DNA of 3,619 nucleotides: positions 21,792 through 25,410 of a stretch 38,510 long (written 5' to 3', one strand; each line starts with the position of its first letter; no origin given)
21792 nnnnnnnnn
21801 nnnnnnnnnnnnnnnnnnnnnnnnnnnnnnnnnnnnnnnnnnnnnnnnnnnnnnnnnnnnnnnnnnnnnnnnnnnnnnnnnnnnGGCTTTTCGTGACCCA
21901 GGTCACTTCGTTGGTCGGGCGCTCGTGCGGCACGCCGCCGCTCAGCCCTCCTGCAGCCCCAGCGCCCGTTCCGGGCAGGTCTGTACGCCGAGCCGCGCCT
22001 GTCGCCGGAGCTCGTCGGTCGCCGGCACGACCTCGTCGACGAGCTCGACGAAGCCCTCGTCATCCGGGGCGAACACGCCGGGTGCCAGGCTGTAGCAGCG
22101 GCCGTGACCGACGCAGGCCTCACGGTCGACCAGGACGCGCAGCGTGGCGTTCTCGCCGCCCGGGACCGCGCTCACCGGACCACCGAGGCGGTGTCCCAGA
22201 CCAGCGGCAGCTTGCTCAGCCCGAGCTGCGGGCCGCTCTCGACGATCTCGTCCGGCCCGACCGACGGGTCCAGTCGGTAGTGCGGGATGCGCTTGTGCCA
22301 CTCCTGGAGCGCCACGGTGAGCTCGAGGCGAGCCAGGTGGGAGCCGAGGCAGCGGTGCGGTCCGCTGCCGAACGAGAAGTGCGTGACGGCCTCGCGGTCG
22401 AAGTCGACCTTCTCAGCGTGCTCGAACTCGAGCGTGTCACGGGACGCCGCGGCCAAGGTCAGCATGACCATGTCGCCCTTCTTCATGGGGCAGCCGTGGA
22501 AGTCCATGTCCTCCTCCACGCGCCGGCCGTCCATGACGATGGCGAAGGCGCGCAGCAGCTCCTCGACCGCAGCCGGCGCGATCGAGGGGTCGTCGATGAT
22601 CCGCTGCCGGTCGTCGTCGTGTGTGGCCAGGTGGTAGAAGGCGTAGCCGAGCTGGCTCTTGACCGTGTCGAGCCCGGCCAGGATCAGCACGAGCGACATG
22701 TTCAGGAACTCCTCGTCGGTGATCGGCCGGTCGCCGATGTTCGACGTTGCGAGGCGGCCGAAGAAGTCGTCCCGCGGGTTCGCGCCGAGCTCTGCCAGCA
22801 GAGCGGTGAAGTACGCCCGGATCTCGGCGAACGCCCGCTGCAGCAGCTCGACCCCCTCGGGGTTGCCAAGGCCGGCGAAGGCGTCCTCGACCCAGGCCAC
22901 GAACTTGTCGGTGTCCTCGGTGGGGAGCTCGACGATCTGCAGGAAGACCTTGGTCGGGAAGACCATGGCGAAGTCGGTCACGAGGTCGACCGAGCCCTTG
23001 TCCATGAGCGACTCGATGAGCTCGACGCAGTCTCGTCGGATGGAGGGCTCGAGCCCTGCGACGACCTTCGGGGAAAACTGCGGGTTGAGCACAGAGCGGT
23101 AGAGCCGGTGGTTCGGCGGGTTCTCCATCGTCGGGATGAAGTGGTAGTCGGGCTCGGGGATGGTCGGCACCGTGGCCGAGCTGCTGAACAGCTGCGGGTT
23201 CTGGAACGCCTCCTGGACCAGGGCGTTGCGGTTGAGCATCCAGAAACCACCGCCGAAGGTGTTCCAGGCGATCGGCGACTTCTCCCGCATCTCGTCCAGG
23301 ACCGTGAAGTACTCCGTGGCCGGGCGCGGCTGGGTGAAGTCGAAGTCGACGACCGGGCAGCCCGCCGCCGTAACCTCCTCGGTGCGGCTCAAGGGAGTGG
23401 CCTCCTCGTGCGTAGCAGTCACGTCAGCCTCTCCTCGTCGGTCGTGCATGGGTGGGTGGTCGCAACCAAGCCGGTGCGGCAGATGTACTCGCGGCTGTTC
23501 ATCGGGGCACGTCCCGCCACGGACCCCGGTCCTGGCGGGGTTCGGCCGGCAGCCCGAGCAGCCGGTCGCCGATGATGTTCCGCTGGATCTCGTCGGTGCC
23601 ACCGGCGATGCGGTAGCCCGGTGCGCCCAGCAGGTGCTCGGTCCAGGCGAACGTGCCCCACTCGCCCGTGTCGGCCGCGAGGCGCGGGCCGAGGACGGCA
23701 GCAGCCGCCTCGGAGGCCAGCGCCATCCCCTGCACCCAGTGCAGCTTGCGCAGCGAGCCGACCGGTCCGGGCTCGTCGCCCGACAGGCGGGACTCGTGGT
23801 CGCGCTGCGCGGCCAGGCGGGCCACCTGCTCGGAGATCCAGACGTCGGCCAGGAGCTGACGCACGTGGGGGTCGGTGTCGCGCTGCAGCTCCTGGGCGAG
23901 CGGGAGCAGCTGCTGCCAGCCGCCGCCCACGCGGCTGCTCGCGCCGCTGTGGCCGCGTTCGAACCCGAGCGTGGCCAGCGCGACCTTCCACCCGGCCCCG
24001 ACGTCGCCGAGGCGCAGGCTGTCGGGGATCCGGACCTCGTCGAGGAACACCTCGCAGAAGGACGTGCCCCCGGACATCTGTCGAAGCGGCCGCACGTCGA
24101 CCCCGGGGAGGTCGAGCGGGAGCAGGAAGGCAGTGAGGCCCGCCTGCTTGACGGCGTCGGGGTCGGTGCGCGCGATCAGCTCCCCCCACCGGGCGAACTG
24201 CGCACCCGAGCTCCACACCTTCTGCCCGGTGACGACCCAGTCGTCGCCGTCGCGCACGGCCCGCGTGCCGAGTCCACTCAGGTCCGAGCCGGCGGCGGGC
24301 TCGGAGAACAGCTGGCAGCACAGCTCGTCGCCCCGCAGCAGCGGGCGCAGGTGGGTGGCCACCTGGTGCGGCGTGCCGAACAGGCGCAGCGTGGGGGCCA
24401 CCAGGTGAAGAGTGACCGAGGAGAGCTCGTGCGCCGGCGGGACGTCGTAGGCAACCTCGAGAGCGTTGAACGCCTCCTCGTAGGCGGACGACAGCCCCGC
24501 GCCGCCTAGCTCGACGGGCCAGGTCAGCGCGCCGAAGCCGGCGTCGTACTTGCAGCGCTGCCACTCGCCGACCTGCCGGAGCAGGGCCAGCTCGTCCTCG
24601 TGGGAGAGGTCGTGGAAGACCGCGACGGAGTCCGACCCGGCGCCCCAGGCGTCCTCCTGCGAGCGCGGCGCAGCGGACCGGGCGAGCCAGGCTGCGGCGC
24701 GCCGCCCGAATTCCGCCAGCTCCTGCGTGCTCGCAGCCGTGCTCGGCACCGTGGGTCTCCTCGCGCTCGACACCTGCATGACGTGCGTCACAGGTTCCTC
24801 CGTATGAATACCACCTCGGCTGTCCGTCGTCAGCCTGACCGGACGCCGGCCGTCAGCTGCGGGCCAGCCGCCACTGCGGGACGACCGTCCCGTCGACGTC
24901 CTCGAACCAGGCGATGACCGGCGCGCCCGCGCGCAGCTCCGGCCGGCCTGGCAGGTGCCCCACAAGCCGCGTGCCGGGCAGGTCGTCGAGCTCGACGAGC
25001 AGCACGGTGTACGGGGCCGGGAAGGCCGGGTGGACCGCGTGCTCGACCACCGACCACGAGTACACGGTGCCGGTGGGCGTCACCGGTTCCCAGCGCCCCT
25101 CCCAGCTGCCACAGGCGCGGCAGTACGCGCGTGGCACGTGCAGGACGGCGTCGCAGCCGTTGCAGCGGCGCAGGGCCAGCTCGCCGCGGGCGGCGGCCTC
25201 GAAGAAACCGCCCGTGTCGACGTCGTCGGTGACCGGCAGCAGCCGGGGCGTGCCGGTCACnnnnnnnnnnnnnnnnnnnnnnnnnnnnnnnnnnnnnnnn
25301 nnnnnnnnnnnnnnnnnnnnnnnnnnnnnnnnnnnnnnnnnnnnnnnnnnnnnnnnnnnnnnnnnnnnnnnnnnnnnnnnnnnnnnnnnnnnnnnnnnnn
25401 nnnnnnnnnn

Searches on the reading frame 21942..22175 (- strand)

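Call 10: search_protein_families(library=pfam, proteins=[window:21942-22175:-], max_evalue=0.00001)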
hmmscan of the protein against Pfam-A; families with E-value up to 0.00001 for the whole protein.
window:21942-22175:- (77 aa): 2 families
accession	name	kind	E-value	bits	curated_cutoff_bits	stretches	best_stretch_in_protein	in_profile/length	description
PF13459.11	Fer4_15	-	1.9e-10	41.7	22.4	1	14-72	1-64/66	4Fe-4S single cluster domain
PF13370.11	Fer4_13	-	3.3e-10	41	24.5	1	16-73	1-57/58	4Fe-4S single cluster domain of Ferredoxin I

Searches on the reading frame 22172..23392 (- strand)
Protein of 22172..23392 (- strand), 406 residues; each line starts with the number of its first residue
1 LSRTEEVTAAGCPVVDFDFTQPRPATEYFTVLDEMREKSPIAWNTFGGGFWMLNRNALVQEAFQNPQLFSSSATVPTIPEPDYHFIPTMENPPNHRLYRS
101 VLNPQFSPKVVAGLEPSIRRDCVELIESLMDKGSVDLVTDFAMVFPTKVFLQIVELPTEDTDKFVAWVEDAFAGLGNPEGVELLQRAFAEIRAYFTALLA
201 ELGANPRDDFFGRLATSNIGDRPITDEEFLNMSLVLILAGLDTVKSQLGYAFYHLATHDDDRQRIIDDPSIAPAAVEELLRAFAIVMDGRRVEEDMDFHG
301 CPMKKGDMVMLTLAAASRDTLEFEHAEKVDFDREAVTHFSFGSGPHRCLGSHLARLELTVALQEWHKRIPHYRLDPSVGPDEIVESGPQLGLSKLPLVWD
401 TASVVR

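Call 10: search_protein_families(library=pfam, proteins=[window:22172-23392:-], max_evalue=0.00001)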
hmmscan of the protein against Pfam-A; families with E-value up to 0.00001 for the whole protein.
window:22172-23392:- (406 aa): 1 family
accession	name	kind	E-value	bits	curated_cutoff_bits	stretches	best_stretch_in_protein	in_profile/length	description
PF00067.27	p450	-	1.7e-21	77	22.8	1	273-363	325-426/462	Cytochrome P450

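Call 33: search_protein_families(library=ncbifam, proteins=[window:22172-23392:-], max_evalue=1e-10)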
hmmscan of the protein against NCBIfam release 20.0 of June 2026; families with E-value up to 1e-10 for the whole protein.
window:22172-23392:- (406 aa): 6 families
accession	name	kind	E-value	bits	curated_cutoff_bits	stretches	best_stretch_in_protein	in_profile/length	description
NF041177.1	Cyp119_Thmprot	equivalog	3.6e-36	124.7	680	1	31-371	4-342/368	cytochrome P450 Cyp119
TIGR04538.1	P450_cycloAA_1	subfamily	4.4e-34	118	500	1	30-377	13-374/395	cytochrome P450, cyclodipeptide synthase-associated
NF045816.1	PentlenlactSyn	equivalog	5e-33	114.4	700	1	93-375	89-372/396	pentalenolactone synthase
NF041802.1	P450_SolI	exception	1.1e-25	90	850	1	88-371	111-397/424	solanimycin biosynthesis cytochrome P450 SolI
TIGR04515.1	P450_rel_GT_act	subfamily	2.9e-24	86.2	343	1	33-373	38-363/386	P450-derived glycosyltransferase activator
TIGR04458.1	CYP450_TxtE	equivalog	2.9e-22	78.9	500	1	90-373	87-379/403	4-nitrotryptophan synthase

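Call 74: search_solved_structures(query=window:22172-23392:-, max_evalue=1e-40)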
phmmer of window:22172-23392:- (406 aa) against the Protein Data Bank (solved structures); distinct sequences matched with E-value up to 1e-40: 106 (the best 60 are shown).
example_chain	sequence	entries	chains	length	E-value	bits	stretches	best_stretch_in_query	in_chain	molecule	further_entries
3lxh_A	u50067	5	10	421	4.9e-68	232.9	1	37-402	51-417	Cytochrome P450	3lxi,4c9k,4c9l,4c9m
4jws_A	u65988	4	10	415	5.5e-68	232.7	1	15-403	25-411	Camphor 5-monooxygenase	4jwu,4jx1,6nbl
5ik1_A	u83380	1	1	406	6.2e-68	232.6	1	15-403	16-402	Camphor 5-monooxygenase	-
3fwg_A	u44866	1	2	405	6.3e-68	232.5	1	15-403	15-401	Camphor 5-monooxygenase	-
4ek1_A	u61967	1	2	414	6.4e-68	232.5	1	15-403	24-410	Camphor 5-monooxygenase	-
1gjm_A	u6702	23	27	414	6.6e-68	232.5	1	15-403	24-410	CYTOCHROME P450-CAM | Cytochrome P450CAM | CYTOCHROME P450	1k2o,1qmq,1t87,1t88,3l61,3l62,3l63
2a1m_A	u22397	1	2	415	6.7e-68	232.5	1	15-403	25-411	Cytochrome P450-cam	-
25bv_A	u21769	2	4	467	8e-68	232.2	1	15-403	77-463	Camphor 5-monooxygenase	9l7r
5wk7_A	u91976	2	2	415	8.2e-68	232.2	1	15-403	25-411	Camphor 5-monooxygenase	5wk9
2fer_A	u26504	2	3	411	8.9e-68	232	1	15-403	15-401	Cytochrome P450-cam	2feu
3w9c_A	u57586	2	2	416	9.1e-68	232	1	15-403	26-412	Camphor 5-monooxygenase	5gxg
2lqd_A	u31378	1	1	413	9.3e-68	232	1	15-403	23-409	Camphor 5-monooxygenase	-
2h7r_A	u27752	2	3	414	9.3e-68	232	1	15-403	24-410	Cytochrome P450-cam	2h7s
1lwl_A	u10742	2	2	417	9.3e-68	232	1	15-403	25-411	Cytochrome P450-cam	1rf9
1cp4_A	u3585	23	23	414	9.3e-68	232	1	15-403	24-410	CYTOCHROME P450-CAM | CYTOCHROME P450CAM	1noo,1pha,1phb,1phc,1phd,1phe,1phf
1j51_A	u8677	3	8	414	9.4e-68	232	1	15-403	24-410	CYTOCHROME P450CAM | Cytochrome P450-cam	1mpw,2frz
1gek_A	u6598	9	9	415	9.4e-68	232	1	15-403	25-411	CYTOCHROME P450CAM | CYTOCHROME P450-CAM | Camphor 5-monooxygenase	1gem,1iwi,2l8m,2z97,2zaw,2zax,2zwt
1p2y_A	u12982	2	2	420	9.6e-68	231.9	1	15-403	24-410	Cytochrome P450-cam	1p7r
2qbn_A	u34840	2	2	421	9.6e-68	231.9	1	15-403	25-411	Cytochrome P450-cam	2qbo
2fe6_A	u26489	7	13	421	9.7e-68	231.9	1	15-403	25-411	Cytochrome P450-cam | Camphor 5-monooxygenase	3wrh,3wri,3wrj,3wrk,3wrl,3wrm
2qbl_A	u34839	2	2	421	9.7e-68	231.9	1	15-403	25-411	Cytochrome P450-cam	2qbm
2gqx_A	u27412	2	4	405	1.2e-67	231.6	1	15-403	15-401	Cytochrome P450-cam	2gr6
1akd_A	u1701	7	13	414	1.8e-67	231.1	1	15-403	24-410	CYTOCHROME P450CAM | CYTOCHROME P450-CAM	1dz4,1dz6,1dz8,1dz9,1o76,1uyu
4c9n_A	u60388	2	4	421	2.4e-67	230.6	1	37-402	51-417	CYTOCHROME P450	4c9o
1iwj_A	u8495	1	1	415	2.5e-67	230.6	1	15-403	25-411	CYTOCHROME P450-CAM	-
1iwk_A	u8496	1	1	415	2.5e-67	230.6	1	15-403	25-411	CYTOCHROME P450-CAM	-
4c9p_A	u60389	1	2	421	2.5e-67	230.6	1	37-402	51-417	CYTOCHROME P450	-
2a1n_A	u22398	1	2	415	3.3e-67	230.2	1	15-403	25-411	Cytochrome P450-cam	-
2a1o_A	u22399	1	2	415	3.3e-67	230.2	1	15-403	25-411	Cytochrome P450-cam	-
1c8j_A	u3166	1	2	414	3.4e-67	230.1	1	15-403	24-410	CYTOCHROME P450-CAM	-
6wgw_A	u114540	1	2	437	3.9e-67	229.9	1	37-400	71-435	Cytochrome P450 101D1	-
2cp4_A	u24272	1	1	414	4.6e-67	229.7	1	15-403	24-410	CYTOCHROME P450-CAM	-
1t85_A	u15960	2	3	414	6.3e-67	229.2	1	15-403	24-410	Cytochrome P450-cam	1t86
1geb_A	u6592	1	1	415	6.4e-67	229.2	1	15-403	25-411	CYTOCHROME P450-CAM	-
8gtl_A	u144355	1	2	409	4.3e-64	219.9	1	36-381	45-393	cytochrome P450 CYP101D5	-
8ckn_A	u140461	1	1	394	1.3e-61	211.7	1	36-399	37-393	P450 heme-thiolate protein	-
8amo_A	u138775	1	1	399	1.4e-61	211.6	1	36-399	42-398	Putative cytochrome P450 143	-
8amq_A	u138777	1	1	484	2.6e-61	210.7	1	36-399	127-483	Probable ferredoxin,Putative cytochrome P450 143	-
3oft_A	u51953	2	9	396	5.9e-61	209.6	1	13-399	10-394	Cytochrome P450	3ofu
3nv5_A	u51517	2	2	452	5.9e-57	196.4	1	41-402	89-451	Cytochrome P450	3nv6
4dxy_A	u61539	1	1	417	7.3e-56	192.8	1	41-402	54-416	Cytochrome P450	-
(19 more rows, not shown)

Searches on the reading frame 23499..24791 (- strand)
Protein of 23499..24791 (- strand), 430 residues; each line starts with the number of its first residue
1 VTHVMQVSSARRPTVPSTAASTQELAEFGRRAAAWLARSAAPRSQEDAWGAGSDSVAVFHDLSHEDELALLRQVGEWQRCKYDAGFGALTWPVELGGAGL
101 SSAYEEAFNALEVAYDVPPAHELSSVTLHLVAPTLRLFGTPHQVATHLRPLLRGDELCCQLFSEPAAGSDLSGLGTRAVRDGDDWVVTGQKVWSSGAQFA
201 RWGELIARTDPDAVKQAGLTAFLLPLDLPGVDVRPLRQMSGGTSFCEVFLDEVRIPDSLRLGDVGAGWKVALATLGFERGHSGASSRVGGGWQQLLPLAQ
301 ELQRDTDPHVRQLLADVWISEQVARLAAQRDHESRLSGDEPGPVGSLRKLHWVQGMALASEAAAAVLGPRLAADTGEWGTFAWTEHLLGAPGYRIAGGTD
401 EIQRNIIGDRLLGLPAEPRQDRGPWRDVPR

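Call 10: search_protein_families(library=pfam, proteins=[window:23499-24791:-], max_evalue=0.00001)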
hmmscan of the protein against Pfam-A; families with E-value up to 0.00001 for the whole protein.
window:23499-24791:- (430 aa): 3 families
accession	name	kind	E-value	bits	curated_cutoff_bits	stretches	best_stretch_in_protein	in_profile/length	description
PF02770.24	Acyl-CoA_dh_M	-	1.6e-17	63.9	33.3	1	159-253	1-97/97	Acyl-CoA dehydrogenase, middle domain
PF00441.29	Acyl-CoA_dh_1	-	9.5e-14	52.2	22.4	1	265-412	1-150/150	Acyl-CoA dehydrogenase, C-terminal domain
PF02771.21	Acyl-CoA_dh_N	-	5.6e-07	30.4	22.9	1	77-155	37-113/113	Acyl-CoA dehydrogenase, N-terminal domain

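Call 33: search_protein_families(library=ncbifam, proteins=[window:23499-24791:-], max_evalue=1e-10)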
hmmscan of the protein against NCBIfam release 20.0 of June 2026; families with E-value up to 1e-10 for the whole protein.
window:23499-24791:- (430 aa): 11 families
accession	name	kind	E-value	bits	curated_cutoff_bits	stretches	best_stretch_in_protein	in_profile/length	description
TIGR03204.1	pimC_large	equivalog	3.9e-42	144.5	623.85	1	74-414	42-395/395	pimeloyl-CoA dehydrogenase large subunit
NF045652.1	ProlPCPDhRedW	equivalog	1.7e-21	76.5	650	1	84-279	43-240/376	L-prolyl-[peptidyl-carrier protein] dehydrogenase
NF042972.1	AcrlCoAredClosAcrC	equivalog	1.8e-21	76.3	640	1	83-277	47-240/378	acryloyl-CoA reductase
NF043006.1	CyhCrbnylCoADH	equivalog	6e-21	74.8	650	1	83-280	46-242/380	cyclohexane-1-carbonyl-CoA dehydrogenase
NF053553.1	prodigi_MBC_PigA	equivalog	5.7e-20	71.8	500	1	77-280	42-246/381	prodigiosin MBC biosynthesis dehydrogenase PigA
TIGR03207.1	cyc_hxne_CoA_dh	equivalog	1.2e-18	67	575.35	1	133-280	91-239/372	cyclohexanecarboxyl-CoA dehydrogenase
NF008997.0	PRK12341.1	equivalog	1.2e-17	64.1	537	1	79-285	44-248/382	acyl-CoA dehydrogenase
NF045552.1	GlutCoADH_Des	equivalog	3.6e-16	59.4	470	1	134-325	98-288/387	glutaryl-CoA dehydrogenase Acd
NF042439.1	SulpropCoADesulf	equivalog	5.2e-16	58.4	600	1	83-261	35-214/379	3-sulfinopropanoyl-CoA desulfinase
NF058590.1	AcCoDHFadEBacil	equivalog_domain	5.2e-15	55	600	1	136-285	115-263/586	acyl-CoA dehydrogenase FadE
NF052270.1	Staph_DH_FadE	equivalog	1.8e-11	43.4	600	1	122-265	104-246/400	acyl-CoA dehydrogenase FadE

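Call 60: search_solved_structures(query=window:23499-24791:-, max_evalue=1e-15, show_alignments=1)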
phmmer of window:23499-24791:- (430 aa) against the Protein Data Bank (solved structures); distinct sequences matched with E-value up to 1e-15: 41.
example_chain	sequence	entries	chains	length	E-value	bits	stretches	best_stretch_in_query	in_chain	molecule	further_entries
4x28_A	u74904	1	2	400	4.7e-34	121.3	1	85-416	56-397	Acyl-CoA dehydrogenase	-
6wy9_A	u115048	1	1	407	3.3e-33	118.5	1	86-417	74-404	Acyl-CoA dehydrogenase domain protein Tcur3483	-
6wy8_B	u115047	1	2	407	6.4e-33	117.6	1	86-415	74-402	Acyl-CoA dehydrogenase domain protein Tcur3483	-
7y0a_A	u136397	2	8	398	2.7e-25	92.5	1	85-412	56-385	Short-chain specific acyl-CoA dehydrogenase, mitochondrial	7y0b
8sgs_A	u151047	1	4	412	3.4e-25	92.1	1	85-411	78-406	Short-chain specific acyl-CoA dehydrogenase, mitochondrial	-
2vig_A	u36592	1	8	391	1.4e-24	90.1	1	85-412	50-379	SHORT-CHAIN SPECIFIC ACYL-COA DEHYDROGENASE,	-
3pfd_A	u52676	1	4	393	1.9e-23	86.3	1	83-327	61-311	Acyl-CoA dehydrogenase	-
8i4p_A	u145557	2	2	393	2.1e-23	86.2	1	130-286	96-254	Acyl-CoA dehydrogenase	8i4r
7w0j_A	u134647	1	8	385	2.1e-23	86.2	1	130-286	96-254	Acyl-CoA dehydrogenase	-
4iv6_A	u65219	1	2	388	8.5e-23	84.2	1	130-412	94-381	Acyl-CoA dehydrogenase FadE3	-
1jqi_A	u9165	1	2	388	9.3e-23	84.1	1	84-302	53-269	short chain acyl-CoA dehydrogenase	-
1egc_A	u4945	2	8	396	2.3e-22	82.8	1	90-408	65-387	MEDIUM CHAIN ACYL-COA DEHYDROGENASE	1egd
3mdd_A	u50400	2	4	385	2.6e-22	82.6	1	91-409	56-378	MEDIUM CHAIN ACYL-COA DEHYDROGENASE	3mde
1udy_A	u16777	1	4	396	2.8e-22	82.5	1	91-410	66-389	Acyl-CoA dehydrogenase, medium-chain specific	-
1ukw_A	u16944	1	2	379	6.5e-22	81.3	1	89-285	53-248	acyl-CoA dehydrogenase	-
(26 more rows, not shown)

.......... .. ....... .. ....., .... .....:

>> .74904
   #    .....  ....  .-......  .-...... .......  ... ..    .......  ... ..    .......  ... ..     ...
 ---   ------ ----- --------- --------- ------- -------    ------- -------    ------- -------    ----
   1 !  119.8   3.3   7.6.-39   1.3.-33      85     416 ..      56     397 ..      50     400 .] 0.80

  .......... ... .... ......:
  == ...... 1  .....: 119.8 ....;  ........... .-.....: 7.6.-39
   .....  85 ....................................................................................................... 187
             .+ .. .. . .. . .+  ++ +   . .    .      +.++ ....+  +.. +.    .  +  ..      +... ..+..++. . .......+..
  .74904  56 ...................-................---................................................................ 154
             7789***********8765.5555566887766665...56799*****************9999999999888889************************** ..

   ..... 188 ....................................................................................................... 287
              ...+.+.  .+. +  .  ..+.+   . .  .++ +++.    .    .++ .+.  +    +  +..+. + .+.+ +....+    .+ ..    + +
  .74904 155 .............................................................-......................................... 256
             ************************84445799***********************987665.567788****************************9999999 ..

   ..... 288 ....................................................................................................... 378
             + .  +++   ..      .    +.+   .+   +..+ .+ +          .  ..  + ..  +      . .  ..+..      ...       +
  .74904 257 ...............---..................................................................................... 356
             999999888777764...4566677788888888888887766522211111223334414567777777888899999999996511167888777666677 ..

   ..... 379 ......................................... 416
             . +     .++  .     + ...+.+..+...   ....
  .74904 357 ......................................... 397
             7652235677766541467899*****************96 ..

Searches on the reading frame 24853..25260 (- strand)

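Call 10: search_protein_families(library=pfam, proteins=[window:24853-25260:-], max_evalue=0.00001)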
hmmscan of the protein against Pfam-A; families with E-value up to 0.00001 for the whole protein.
window:24853-25260:- (135 aa): 2 families
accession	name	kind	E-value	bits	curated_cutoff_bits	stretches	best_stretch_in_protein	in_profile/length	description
PF01796.24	OB_ChsH2_C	-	1.4e-12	47.8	27.1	1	57-119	1-64/65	ChsH2, C-terminal OB-fold domain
PF12172.15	zf-ChsH2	-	6e-09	36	23.2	1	20-52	1-33/37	ChsH2, rubredoxin-like zinc ribbon domain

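Call 33: search_protein_families(library=ncbifam, proteins=[window:24853-25260:-], max_evalue=1e-10)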
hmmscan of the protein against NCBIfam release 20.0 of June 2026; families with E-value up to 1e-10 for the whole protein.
window:24853-25260:- (135 aa): 0 families
